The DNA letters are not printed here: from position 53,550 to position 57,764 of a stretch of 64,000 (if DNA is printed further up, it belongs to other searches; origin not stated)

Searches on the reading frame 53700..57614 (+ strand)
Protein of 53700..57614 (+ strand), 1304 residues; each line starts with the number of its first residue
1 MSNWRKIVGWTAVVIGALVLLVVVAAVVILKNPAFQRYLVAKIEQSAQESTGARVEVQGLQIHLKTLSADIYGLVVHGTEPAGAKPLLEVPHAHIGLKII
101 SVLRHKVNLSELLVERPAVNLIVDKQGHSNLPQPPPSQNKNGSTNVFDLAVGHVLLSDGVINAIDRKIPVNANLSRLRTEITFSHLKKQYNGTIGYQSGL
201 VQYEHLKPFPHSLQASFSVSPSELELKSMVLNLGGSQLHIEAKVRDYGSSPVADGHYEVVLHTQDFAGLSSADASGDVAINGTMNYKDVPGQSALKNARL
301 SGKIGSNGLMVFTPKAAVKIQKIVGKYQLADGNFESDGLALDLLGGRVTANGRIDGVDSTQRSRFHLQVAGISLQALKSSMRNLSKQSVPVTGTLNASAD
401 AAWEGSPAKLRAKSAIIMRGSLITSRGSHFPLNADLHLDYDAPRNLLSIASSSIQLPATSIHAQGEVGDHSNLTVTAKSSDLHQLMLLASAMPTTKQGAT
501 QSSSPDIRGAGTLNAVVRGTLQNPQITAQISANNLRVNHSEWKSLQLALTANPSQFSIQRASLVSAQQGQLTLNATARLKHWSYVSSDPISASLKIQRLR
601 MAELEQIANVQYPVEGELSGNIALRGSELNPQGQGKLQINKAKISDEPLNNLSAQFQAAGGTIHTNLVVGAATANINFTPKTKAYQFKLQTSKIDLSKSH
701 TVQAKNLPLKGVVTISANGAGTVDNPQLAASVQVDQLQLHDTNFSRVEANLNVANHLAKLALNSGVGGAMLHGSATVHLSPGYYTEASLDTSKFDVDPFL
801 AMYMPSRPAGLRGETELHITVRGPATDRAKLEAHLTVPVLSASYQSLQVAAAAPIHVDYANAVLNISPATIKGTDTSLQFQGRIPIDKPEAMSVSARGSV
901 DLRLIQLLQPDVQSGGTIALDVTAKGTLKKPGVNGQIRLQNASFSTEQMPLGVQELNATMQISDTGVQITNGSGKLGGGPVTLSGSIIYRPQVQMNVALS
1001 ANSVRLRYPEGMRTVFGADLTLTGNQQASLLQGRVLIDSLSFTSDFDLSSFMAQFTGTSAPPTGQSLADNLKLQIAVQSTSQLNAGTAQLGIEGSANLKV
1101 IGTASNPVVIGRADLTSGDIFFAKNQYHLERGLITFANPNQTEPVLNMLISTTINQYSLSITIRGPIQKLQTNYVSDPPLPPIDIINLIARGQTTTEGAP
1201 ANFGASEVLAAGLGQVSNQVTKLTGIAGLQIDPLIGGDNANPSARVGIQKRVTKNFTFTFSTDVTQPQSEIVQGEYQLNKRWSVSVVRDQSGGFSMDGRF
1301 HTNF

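Call 8: search_protein_families(library=pfam, proteins=[window:53700-57614:+], max_evalue=0.001)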
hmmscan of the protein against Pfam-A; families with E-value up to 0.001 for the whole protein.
window:53700-57614:+ (1304 aa): 3 families
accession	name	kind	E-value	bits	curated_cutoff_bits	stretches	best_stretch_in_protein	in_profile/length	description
PF04357.19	TamB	-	1.2e-36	127.2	22.4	2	977-1291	9-368/381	TamB, inner membrane protein subunit of TAM complex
PF05359.17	DUF748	-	2.2e-16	59.6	50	1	3-228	13-230/1037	Domain of Unknown Function (DUF748)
PF05170.20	AsmA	-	4.7e-08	32.8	29.8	1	1-167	1-175/607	AsmA family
